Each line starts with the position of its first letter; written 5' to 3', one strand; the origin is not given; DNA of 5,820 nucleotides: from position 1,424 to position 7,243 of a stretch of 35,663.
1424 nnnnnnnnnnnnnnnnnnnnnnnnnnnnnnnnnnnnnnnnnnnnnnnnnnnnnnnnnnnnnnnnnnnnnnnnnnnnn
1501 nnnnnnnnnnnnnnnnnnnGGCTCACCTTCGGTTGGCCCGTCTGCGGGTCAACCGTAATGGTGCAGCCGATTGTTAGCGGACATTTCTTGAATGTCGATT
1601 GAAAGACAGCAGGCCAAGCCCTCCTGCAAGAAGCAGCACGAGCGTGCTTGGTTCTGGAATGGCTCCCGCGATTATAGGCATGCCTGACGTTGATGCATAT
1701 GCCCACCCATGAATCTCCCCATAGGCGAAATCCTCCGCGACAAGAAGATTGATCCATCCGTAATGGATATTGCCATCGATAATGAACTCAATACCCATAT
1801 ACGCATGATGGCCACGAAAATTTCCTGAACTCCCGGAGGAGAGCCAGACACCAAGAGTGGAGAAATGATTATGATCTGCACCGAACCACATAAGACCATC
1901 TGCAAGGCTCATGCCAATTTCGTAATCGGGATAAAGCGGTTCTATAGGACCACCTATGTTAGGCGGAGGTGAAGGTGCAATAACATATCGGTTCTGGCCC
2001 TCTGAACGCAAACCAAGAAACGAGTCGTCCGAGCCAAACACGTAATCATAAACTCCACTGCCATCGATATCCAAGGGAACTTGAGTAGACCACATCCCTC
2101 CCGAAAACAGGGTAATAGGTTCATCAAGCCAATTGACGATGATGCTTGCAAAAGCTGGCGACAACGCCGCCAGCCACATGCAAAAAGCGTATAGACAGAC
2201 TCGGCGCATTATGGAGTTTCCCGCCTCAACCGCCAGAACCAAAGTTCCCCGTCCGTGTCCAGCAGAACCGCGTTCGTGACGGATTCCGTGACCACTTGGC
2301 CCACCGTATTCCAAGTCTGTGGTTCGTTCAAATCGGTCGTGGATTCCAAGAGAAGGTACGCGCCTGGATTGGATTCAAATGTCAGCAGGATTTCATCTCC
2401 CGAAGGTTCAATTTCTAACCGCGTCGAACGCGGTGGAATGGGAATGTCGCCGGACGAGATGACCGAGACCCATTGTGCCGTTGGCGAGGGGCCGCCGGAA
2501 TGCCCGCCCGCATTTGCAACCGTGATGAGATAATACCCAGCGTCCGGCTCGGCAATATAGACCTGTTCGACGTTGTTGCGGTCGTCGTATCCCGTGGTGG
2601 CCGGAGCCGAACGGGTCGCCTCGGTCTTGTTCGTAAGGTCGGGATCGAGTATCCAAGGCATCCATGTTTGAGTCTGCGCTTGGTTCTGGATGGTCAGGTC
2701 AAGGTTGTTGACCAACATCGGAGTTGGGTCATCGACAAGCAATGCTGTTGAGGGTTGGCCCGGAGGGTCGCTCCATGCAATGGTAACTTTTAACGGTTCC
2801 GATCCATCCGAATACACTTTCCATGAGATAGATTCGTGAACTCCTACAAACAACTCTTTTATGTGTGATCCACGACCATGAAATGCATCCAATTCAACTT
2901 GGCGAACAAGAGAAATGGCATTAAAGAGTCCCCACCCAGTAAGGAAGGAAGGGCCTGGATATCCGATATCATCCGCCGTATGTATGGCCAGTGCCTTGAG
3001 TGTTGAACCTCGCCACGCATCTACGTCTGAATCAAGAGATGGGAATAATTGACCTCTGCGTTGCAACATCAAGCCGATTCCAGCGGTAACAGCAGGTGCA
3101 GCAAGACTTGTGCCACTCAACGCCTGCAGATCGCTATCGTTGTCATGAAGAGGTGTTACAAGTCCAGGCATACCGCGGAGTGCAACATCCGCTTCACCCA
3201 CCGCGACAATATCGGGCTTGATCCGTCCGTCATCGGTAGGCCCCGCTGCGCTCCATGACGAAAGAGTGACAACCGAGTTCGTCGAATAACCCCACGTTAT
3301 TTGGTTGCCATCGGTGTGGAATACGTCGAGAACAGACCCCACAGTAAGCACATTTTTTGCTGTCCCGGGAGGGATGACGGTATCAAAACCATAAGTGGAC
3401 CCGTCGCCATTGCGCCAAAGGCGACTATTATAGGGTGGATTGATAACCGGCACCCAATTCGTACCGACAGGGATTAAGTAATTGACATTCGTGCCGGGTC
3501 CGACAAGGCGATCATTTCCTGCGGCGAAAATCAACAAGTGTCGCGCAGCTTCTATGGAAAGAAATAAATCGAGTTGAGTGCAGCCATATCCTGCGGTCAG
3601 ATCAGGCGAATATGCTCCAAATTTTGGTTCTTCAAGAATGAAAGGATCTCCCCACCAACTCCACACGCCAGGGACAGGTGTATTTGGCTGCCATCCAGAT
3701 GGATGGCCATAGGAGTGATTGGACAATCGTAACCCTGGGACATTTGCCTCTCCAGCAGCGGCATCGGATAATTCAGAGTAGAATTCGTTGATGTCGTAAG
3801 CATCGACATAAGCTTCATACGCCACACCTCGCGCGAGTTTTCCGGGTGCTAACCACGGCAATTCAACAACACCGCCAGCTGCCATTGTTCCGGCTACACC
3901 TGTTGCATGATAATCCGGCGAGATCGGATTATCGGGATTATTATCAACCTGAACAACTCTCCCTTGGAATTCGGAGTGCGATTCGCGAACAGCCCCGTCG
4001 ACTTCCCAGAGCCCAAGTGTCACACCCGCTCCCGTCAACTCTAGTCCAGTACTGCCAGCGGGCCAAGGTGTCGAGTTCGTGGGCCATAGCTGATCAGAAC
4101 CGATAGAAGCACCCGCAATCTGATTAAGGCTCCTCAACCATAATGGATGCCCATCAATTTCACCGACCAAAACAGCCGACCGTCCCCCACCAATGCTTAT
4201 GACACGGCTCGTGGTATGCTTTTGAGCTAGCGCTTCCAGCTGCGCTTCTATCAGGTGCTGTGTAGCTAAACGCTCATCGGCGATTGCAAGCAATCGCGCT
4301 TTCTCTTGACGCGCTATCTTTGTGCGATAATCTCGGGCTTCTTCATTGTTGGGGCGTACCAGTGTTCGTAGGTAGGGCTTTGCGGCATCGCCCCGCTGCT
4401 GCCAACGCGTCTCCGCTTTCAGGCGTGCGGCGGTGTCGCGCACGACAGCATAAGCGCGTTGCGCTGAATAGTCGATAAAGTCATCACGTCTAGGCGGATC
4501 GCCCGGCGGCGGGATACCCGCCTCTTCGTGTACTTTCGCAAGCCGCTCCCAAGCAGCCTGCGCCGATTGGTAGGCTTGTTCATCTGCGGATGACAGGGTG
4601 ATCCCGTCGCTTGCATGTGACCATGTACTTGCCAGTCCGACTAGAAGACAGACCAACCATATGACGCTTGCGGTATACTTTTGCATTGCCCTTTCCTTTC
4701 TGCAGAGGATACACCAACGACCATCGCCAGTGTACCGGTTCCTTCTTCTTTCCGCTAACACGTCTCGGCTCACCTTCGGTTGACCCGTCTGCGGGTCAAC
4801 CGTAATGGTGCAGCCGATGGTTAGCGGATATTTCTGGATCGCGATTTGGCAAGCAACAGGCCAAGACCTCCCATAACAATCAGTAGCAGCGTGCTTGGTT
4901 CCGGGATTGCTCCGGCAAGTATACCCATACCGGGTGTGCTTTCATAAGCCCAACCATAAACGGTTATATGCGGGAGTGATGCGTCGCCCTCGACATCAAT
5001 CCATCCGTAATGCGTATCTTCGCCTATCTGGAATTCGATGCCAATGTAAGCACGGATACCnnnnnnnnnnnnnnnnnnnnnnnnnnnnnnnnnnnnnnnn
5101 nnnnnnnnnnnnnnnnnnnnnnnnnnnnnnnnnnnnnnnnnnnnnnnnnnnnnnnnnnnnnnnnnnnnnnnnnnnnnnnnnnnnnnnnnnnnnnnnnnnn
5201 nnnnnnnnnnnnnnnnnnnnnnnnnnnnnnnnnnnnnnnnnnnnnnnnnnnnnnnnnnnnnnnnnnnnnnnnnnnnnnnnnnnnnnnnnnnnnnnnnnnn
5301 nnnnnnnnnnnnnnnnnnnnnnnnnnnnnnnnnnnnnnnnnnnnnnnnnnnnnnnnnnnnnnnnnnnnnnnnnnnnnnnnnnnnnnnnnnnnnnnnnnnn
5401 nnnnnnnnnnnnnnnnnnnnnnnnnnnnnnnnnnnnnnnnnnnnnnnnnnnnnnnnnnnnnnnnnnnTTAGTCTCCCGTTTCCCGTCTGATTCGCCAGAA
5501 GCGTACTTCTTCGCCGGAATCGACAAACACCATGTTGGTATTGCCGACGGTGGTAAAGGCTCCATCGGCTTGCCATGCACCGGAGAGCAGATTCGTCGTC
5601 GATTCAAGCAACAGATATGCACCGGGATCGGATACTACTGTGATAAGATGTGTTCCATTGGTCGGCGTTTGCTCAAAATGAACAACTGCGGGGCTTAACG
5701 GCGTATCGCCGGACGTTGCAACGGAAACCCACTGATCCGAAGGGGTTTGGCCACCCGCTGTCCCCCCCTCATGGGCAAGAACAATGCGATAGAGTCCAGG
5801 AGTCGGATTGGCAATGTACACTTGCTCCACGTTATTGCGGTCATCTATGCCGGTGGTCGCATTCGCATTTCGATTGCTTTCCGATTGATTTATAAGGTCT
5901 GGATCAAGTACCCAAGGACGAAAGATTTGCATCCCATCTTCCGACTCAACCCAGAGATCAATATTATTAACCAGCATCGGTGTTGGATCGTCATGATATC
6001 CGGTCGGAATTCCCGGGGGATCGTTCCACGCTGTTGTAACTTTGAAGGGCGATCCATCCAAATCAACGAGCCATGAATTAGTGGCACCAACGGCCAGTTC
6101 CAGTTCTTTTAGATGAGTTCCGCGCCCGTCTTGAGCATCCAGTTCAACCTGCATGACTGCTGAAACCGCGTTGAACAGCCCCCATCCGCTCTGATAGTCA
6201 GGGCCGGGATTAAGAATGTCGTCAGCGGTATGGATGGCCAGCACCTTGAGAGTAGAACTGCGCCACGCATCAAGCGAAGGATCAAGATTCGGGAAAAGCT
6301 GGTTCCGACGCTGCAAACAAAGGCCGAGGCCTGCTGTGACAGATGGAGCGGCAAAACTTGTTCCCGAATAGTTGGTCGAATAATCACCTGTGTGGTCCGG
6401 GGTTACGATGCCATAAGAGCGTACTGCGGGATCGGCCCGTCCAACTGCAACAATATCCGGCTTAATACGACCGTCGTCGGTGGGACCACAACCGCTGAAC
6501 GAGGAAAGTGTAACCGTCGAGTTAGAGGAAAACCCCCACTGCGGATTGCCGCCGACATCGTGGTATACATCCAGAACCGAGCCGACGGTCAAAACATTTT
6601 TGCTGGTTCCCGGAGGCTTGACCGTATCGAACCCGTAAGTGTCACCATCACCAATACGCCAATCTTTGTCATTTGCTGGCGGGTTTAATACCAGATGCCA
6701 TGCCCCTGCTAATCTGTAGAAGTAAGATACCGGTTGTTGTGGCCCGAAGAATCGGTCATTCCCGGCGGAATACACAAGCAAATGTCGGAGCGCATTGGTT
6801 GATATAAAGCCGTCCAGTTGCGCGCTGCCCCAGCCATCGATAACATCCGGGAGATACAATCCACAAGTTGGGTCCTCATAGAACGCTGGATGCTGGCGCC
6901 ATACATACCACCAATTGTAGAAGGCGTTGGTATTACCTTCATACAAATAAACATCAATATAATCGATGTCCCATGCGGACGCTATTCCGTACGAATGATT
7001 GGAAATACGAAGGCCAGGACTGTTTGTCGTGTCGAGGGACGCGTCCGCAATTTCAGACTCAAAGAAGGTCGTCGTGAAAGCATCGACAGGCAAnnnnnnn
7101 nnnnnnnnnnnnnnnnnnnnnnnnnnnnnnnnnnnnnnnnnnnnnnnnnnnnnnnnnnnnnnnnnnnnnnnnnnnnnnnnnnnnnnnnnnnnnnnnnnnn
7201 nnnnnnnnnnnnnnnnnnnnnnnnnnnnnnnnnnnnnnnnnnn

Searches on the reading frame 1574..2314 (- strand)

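Call 6: search_protein_families(library=pfam, proteins=[window:1574-2314:-])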
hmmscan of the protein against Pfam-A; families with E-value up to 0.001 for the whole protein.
window:1574-2314:- (246 aa): 1 family
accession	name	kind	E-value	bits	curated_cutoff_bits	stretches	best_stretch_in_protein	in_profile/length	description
PF07589.16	PEP-CTERM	-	0.00048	20.6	20.7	1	218-238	1-19/24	PEP-CTERM motif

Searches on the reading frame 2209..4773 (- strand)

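Call 6: search_protein_families(library=pfam, proteins=[window:2209-4773:-])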
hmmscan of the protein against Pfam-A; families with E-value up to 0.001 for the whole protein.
window:2209-4773:- (854 aa): 1 family
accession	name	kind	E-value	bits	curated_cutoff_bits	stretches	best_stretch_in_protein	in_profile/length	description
PF00082.27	Peptidase_S8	-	1.4e-28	100.5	21.8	1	265-615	32-288/288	Subtilase family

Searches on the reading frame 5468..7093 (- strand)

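Call 6: search_protein_families(library=pfam, proteins=[window:5468-7093:-])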
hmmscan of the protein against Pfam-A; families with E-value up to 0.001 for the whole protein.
window:5468-7093:- (541 aa): 1 family
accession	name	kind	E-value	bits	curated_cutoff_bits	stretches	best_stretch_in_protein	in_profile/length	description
PF00082.27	Peptidase_S8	-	1.2e-23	84.3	21.8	1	27-305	110-288/288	Subtilase family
